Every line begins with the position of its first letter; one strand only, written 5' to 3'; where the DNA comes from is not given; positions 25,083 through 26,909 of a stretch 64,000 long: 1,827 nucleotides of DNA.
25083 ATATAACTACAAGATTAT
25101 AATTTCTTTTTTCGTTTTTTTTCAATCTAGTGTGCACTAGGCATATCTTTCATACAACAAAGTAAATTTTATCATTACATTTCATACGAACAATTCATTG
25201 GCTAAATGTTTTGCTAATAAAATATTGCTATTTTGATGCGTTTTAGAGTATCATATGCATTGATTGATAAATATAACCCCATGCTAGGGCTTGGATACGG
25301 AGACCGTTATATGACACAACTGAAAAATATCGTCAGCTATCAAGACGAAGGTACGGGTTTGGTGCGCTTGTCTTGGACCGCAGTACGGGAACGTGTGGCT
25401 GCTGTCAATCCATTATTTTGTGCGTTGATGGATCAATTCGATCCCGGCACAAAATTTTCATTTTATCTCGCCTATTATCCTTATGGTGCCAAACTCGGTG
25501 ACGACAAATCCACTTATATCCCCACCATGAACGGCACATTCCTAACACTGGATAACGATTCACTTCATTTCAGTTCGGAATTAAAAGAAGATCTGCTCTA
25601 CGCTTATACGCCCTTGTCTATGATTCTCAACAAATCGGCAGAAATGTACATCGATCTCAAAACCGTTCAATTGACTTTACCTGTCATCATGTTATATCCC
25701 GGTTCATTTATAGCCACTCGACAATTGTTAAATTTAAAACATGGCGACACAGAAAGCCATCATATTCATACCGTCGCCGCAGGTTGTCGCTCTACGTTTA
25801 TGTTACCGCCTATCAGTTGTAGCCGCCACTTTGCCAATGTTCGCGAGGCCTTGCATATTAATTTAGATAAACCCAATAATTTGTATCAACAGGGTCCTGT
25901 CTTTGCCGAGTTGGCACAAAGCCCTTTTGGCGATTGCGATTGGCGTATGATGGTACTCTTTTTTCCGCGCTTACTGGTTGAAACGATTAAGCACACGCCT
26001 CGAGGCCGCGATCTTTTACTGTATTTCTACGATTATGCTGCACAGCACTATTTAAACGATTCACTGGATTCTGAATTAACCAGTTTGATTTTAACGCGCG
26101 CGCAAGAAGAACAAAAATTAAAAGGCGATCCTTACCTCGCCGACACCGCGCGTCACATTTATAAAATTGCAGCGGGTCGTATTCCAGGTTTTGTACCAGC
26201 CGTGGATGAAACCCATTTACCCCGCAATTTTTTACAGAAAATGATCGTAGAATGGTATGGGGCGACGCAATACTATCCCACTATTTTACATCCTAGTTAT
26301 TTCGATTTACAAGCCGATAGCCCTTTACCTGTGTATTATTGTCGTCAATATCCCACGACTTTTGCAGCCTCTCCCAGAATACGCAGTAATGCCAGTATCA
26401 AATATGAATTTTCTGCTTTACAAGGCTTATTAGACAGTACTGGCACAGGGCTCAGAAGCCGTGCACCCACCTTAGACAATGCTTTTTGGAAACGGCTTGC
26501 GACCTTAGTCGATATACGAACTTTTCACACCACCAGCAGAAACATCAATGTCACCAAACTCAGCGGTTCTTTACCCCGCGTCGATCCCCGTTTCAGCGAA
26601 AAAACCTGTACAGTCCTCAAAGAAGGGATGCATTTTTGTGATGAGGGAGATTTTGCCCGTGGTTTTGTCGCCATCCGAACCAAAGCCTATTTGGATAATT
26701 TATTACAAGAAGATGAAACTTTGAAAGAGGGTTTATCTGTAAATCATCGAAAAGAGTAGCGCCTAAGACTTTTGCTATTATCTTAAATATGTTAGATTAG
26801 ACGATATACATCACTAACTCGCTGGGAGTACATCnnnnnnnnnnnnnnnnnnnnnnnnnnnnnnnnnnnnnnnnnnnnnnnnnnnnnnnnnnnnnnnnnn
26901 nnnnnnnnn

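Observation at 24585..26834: About 2.2 kb AT-rich insertion carrying an unknown 508-aa gene between rsmG and parA in the otherwise universally conserved mnmG-rsmG-parA-parB block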

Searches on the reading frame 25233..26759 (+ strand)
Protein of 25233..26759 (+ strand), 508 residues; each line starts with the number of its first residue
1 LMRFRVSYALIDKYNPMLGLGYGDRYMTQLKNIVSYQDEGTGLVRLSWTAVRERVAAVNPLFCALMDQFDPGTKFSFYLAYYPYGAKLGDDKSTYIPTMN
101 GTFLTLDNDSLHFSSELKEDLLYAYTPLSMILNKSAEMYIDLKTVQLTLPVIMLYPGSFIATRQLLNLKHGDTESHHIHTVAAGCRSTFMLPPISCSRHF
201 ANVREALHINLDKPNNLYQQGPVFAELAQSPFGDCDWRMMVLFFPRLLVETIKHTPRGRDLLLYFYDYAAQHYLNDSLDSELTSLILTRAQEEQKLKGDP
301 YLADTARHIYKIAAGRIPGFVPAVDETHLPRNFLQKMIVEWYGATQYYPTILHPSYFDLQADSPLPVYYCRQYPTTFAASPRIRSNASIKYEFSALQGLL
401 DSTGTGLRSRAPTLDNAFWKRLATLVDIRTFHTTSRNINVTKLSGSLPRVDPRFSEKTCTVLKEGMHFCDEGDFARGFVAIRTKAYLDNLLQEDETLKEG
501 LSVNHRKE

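Call 4: search_protein_families(library=pfam, proteins=[window:25233-26759:+], max_evalue=1)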
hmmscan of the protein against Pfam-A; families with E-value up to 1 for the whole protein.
window:25233-26759:+ (508 aa): 0 families

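Call 5: search_protein_families(library=ncbifam, proteins=[window:25233-26759:+], max_evalue=1)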
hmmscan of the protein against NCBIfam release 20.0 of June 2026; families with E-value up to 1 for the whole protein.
window:25233-26759:+ (508 aa): 0 families

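Call 6: search_solved_structures(query=window:25233-26759:+, max_evalue=1)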
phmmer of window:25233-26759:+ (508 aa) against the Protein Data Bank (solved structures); distinct sequences matched with E-value up to 1: 0.

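Call 7: find_homologous_proteins(query=window:25233-26759:+, max_evalue=0.001)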
Query window:25233-26759:+ (508 aa): 53 proteins with E <= 0.001 among 8000 candidates.
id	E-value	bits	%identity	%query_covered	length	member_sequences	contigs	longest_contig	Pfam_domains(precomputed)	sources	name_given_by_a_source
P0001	0.0e+0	1177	100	100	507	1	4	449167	-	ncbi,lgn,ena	-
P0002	5.5e-133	463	48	90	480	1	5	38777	-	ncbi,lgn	-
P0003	1.9e-128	448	46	90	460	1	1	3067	-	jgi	jgi:hypothetical protein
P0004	6.9e-128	446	47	89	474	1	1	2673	-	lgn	-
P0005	2.2e-127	444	46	90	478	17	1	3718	-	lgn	-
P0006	6.9e-127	443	47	89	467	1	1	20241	-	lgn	-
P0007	1.3e-123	432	47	88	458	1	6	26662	-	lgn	-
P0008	6.5e-121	423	46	89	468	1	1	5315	-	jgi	jgi:hypothetical protein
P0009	2.0e-119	418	43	89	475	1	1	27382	-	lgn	-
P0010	2.4e-117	411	44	89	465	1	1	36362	-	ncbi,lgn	-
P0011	5.4e-112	393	43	89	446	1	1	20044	-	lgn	-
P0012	2.4e-111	391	43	89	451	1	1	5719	-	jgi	jgi:hypothetical protein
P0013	1.2e-77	280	34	89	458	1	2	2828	-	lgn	-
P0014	1.8e-76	276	34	89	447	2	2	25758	-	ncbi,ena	-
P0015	5.0e-76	275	34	89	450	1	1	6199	-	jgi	jgi:hypothetical protein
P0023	2.6e-71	259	32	88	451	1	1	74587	-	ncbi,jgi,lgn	-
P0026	4.7e-70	255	31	88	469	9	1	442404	-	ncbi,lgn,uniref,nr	ncbi:hypothetical protein OQJ26_02020 [Legionella sp. PATHC038]|uniref:hypothetical protein n=1 Tax=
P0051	1.3e-59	221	29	87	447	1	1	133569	-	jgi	jgi:hypothetical protein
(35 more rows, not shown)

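Call 8: find_encoding_contigs(protein=P0026, flank=6000, max_places=3)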
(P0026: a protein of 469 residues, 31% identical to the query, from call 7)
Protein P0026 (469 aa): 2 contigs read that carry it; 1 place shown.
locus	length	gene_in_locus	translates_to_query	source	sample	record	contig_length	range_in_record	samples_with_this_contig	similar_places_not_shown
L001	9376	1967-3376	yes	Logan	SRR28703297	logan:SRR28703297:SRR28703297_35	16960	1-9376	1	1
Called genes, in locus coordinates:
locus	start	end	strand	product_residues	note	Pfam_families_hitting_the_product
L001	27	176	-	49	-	-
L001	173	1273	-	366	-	PF01820:Dala_Dala_lig_N, PF02655:ATP-grasp_3 (weak), PF07478:Dala_Dala_lig_C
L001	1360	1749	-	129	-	PF02261:Asp_decarbox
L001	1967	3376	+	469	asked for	-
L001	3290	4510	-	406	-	PF07690:MFS_1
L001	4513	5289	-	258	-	PF00590:TP_methylase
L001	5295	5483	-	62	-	-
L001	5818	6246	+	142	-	PF00903:Glyoxalase (weak)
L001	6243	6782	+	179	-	PF08002:DUF1697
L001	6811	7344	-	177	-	-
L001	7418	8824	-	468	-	PF00324:AA_permease, PF13520:AA_permease_2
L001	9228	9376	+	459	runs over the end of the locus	PF02881:SRP54_N, PF00448:SRP54, PF01656:CbiA (weak), PF02978:SRP_SPB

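Call 9: find_encoding_contigs(protein=P0002, flank=6000, max_places=3)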
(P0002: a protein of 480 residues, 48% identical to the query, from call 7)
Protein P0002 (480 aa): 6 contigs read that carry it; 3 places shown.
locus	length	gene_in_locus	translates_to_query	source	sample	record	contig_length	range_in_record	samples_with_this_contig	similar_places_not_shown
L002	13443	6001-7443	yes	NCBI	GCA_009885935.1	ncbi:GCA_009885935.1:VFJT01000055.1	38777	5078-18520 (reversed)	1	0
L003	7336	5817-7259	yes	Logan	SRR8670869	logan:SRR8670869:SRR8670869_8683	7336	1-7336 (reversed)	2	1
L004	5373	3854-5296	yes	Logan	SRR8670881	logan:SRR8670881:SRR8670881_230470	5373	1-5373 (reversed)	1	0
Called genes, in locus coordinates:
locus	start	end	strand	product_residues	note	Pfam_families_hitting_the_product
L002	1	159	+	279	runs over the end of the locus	PF13098:Thioredoxin_2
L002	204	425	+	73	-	PF28076:CBU_0585_lpg0581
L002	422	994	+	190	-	PF02622:DUF179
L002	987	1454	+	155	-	PF03652:RuvX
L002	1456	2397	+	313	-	PF02729:OTCace_N, PF00185:OTCace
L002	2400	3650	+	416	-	PF12890:DHOase, PF01979:Amidohydro_1, PF07969:Amidohydro_3 (weak)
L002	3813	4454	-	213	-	PF01965:DJ-1_PfpI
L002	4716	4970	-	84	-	-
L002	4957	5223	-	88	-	PF04365:BrnT_toxin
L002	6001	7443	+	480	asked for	-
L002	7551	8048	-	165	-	PF04463:2-thiour_desulf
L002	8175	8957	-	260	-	PF00378:ECH_1, PF16113:ECH_2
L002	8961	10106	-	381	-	PF02771:Acyl-CoA_dh_N, PF02770:Acyl-CoA_dh_M, PF00441:Acyl-CoA_dh_1, PF22924:ACOX_C_alpha1 (weak), PF08028:Acyl-CoA_dh_2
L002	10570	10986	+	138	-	PF12796:Ank_2, PF00023:Ank (faint), PF13606:Ank_3 (faint), PF13637:Ank_4 (weak)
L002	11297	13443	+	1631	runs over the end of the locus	-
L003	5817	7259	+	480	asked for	-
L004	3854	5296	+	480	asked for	-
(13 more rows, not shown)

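Call 10: find_encoding_contigs(protein=P0051, flank=6000, max_places=3)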
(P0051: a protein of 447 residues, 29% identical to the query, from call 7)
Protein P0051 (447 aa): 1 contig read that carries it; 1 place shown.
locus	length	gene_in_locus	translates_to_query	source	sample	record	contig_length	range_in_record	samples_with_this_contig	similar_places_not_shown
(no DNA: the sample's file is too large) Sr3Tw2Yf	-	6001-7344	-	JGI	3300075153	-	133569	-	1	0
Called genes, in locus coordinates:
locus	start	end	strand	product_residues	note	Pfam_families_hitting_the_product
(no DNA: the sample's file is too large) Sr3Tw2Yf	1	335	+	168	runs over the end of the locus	PF01327:Pep_deformylase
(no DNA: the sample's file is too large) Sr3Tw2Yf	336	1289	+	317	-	PF00551:Formyl_trans_N, PF02911:Formyl_trans_C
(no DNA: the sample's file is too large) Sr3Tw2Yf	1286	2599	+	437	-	PF01029:NusB, PF22458:RsmF-B_ferredox, PF01189:Methyltr_RsmB-F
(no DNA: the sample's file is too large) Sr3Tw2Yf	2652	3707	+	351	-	PF00478:IMPDH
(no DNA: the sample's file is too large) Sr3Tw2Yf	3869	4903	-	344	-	PF01636:APH, PF01633:Choline_kinase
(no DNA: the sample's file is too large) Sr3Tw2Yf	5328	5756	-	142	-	-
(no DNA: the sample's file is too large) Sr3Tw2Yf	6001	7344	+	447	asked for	-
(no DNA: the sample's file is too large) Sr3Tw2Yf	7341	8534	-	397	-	PF07690:MFS_1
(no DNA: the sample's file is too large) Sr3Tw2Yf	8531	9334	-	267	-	PF00590:TP_methylase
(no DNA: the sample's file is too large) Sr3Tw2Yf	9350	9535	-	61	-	-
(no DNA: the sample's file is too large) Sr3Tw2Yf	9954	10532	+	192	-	PF13505:OMP_b-brl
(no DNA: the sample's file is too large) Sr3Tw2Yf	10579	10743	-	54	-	-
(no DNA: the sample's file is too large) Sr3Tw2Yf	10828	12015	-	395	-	-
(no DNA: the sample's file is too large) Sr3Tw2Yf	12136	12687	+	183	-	PF00702:Hydrolase, PF08645:PNK3P, PF13344:Hydrolase_6 (weak), PF13419:HAD_2 (faint), PF13242:Hydrolase_like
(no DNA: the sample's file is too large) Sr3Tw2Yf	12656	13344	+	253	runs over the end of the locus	PF01553:Acyltransferase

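Call 11: find_encoding_contigs(protein=P0001, flank=3000, max_places=4)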
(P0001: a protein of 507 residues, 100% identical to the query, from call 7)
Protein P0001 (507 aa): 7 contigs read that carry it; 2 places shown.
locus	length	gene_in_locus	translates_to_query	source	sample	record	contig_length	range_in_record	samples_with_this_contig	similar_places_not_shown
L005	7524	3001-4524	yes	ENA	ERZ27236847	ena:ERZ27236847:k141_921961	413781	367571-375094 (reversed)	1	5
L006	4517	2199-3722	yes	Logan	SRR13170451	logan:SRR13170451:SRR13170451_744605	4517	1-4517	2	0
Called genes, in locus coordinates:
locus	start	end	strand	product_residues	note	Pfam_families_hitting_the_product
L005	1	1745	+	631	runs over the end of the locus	PF00890:FAD_binding_2 (faint), PF01134:GIDA, PF01266:DAO (faint), PF07992:Pyr_redox_2 (faint), PF12831:FAD_oxidored, PF21680:GIDA_C_1st, PF13932:SAM_GIDA_C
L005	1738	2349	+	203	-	PF02527:GidB, PF05175:MTS (weak), PF13847:Methyltransf_31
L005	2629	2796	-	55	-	-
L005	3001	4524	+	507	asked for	-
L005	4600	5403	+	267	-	PF00142:Fer4_NifH (faint), PF01656:CbiA, PF02374:ArsA_ATPase, PF06564:CBP_BcsQ (weak), PF09140:MipZ, PF10609:ParA, PF13614:AAA_31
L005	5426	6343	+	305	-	PF02195:ParB_N, PF17762:HTH_ParB, PF23552:ParB_C (weak)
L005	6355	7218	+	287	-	PF03824:NicO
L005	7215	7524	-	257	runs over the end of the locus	PF00753:Lactamase_B, PF16123:HAGH_C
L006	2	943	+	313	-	?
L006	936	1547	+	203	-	PF02527:GidB, PF05175:MTS (weak), PF13847:Methyltransf_31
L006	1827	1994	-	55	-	-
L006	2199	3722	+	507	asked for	-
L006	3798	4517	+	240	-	?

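Call 12: find_encoding_contigs(protein=P0010, flank=6000, max_places=2)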
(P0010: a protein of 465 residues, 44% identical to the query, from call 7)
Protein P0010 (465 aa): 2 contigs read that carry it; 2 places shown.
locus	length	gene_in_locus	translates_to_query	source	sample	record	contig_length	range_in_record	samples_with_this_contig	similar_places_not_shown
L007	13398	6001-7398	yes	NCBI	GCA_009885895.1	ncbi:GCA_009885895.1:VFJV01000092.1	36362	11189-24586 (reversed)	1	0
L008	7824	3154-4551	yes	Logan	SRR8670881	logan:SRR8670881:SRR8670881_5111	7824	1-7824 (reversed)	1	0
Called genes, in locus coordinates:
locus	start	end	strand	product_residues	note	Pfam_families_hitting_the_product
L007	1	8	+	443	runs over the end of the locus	PF07690:MFS_1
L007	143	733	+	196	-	-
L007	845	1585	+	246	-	PF04445:SAM_MT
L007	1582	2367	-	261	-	-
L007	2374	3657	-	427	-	-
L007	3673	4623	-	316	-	-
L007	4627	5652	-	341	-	-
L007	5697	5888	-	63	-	-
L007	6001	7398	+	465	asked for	-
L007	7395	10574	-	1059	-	PF14331:IcmF-related_N, PF06761:IcmF-related, PF21070:IcmF_helical (weak), PF06744:IcmF_C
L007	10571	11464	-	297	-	PF09850:DotU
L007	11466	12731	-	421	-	PF02844:GARS_N, PF01071:GARS_A, PF07478:Dala_Dala_lig_C (weak), PF02843:GARS_C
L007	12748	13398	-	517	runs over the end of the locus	PF02142:MGS, PF01808:AICARFT_IMPCHas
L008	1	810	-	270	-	?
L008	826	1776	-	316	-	-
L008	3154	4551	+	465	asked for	-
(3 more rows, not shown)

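Call 13: find_encoding_contigs(protein=P0023, flank=6000, max_places=2)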
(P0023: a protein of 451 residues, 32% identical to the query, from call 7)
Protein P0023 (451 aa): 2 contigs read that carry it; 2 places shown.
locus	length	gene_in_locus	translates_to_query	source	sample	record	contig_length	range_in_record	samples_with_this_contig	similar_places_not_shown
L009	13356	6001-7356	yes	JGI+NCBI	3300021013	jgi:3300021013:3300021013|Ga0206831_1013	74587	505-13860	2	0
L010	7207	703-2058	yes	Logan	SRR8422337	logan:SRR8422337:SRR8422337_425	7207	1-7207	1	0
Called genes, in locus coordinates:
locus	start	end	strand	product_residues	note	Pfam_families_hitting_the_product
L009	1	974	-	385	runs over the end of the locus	PF25172:Beta-prop_WDR3_2nd (faint), PF25174:Beta-prop_THOC3 (faint), PF23381:Beta-prop_IFT122_1st (weak), PF23586:Beta-prop_NWD2_C (faint), PF24817:WD40_WDHD1_1st (faint), PF25175:Beta-prop_WDR5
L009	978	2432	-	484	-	PF05990:DUF900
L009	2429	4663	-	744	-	PF05954:Phage_GPD, PF10106:DUF2345 (weak)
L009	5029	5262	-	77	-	PF02599:CsrA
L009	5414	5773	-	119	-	-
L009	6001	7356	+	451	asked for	-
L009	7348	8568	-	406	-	PF07690:MFS_1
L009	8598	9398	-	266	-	PF00590:TP_methylase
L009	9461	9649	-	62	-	-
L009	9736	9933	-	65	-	-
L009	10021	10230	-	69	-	-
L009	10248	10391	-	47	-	-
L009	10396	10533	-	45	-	PF01527:HTH_Tnp_1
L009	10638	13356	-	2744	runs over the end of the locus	-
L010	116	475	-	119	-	-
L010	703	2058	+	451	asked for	-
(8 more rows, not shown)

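Call 20: search_protein_families(library=phrogs, proteins=[window:25338-26759:+], max_evalue=10)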
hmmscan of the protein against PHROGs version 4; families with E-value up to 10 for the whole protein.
window:25338-26759:+ (473 aa): 0 families

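Call 21: predict_structure(alignment_id=A2)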
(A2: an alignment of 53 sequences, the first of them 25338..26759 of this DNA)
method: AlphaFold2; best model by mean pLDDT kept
length: 473 residues; sequences in the alignment: 53
mean_pLDDT: 89.2   pTM: 0.89
mean pLDDT of the five models: 89.2, 88.5, 88.4, 87.5, 86.4
residues with pLDDT >= 90: 317; 70-90: 120; 50-70: 31; < 50: 5
segments of 3 or more residues with pLDDT < 50: 1-3
pLDDT, mean of each block of 10 residues (from residue 1): 70 97 98 94 97 93 92 83 92 96 91 91 91 61 82 90 94 92 91 92 97 96 97 86 77 85 83 94 95 97 94 96 93 88 58 82 94 92 94 91 80 95 94 91 95 89 79 61
secondary structure, 60 per line:
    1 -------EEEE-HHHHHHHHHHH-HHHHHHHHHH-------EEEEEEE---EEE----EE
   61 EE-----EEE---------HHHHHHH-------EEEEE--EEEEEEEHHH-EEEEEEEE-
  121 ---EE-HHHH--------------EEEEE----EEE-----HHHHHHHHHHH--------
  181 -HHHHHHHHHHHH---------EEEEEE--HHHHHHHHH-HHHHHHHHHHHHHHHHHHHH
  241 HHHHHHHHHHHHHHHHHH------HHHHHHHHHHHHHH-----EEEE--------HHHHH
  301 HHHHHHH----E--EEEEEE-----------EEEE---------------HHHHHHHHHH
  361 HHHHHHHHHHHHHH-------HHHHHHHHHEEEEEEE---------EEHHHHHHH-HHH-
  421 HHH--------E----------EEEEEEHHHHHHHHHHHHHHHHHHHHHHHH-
elements in order: E8-11 H13-23 H25-34 E42-48 E52-54 E59-62 E68-70 H80-86 E94-98 E101-107 E112-119 H127-130 E145-149 E154-156 H162-172 H182-193 E203-208 H211-219 H221-258 H265-278 E284-287 H296-307 E315-320 E332-335 H351-374 H382-390 E391-397 H409-415 E443-448 H449-472

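Call 23: search_protein_representatives(alignment_id=A2)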
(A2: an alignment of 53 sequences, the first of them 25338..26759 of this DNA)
Query: 53 sequences, 454 profile positions. Proteins with E-value up to 0.001 (for the whole library): 1406; up to 1e-10: 1136; up to 1e-30: 809. The best 150 are listed.
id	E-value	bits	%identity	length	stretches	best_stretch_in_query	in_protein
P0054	3.9e-199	678.5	-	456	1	1-453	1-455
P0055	7.5e-166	568.8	-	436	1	11-449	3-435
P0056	3.3e-163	560.0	-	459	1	1-452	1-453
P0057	6.4e-161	552.5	-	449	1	12-451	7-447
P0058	1.6e-160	551.2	-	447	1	8-451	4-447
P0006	3.4e-159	546.8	-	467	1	1-453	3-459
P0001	3.8e-158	543.4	-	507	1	2-452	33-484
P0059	3.7e-157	540.1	-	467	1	1-452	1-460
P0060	1.9e-151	521.3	-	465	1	2-452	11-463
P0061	6.6e-151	519.5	-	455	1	1-451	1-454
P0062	7.7e-142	489.6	-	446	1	11-449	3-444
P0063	2.8e-139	481.2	-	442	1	1-448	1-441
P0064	1.1e-138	479.2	-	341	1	1-336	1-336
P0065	1.7e-132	458.8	-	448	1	1-449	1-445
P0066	2.6e-131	454.9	-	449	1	8-452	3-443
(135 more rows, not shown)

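Call 24: fold_search(model_id=the predicted structure, library=pdb)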
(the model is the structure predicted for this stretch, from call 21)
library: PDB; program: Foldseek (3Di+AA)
matches with E <= 10: 247; with E <= 0.001: 0
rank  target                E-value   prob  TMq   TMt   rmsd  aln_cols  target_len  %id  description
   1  3r6s_C                3.1e-03  0.99  0.24  0.45  10.2       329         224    8  Crystal structure of GlxR transcription factor from Corynebacterium glutamicum with cAMP (released 2012-03-28)
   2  4rfa                  4.3e-03  0.98  0.23  0.42   9.9       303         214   10  Crystal structure of cyclic nucleotide-binding domain containing protein from Listeria monocytogenes EGD-e (released 2014-10-15)
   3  3rpq_B                4.5e-03  0.94  0.19  0.37  14.2       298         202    8  Domain-domain flexibility leads to allostery within the camp receptor protein (CRP) (released 2012-05-02)
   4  4byy_A                5.1e-03  0.99  0.24  0.44   9.4       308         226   10  Apo GlxR (released 2014-07-30)
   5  3i54_D                1.2e-02  0.98  0.23  0.42   9.8       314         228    9  Crystal structure of MtbCRP in complex with cAMP (released 2009-09-08)
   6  2xko_A                1.2e-02  0.97  0.22  0.42   9.5       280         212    8  Crystal structure of the complex of NtcA with its transcriptional co- activator PipX (released 2010-08-18)
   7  9day_B                1.8e-02  0.97  0.25  0.46  12.4       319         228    8  Crystal Structure of the Transcriptional Regulator HcpR from Porphyromonas Gingivalis (released 2026-01-28)
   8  3mzh_A                1.8e-02  0.96  0.25  0.45   9.7       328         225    7  Crystal structure of cAMP receptor protein from mycobacterium tuberculosis in complex with cAMP and its DNA binding el (released 2011-06-08)
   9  4a2u_H                2.3e-02  0.96  0.24  0.43   9.4       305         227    8  CRP(CAP) from Myco. Tuberculosis, with cAMP (released 2012-10-10)
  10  4a2u_F                2.3e-02  0.93  0.23  0.41   9.8       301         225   10  CRP(CAP) from Myco. Tuberculosis, with cAMP (released 2012-10-10)
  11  2xhk_A                2.6e-02  0.95  0.22  0.42   9.1       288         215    9  Crystal structure of transcription factor NtcA from Synechococcus elongatus bound to 2-oxoglutarate (released 2010-08-18)
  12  7ff9_D                2.8e-02  0.91  0.22  0.47  10.5       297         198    8  Pseudomonas aeruginosa Virulence Factor Regulator with cAMP ligand and Cl(triethylphosphine)gold(I) (released 2022-07-27)
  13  5kjy                  3.2e-02  0.98  0.16  0.45   4.5       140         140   12  Co-crystal structure of PKA RI alpha CNB-B mutant (G316R/A336T) with cAMP (released 2017-06-28)
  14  4i01_A                3.2e-02  0.77  0.20  0.40  11.0       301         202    9  Structure of the mutant Catabolite gen activator protein V140L (released 2013-10-30)
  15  3dv8                  3.3e-02  0.96  0.19  0.38   9.6       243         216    8  Crystal structure of a putative transcriptional regulator of the crp/fnr family (eubrec_1222) from eubacterium rectale a (released 2008-08-05)
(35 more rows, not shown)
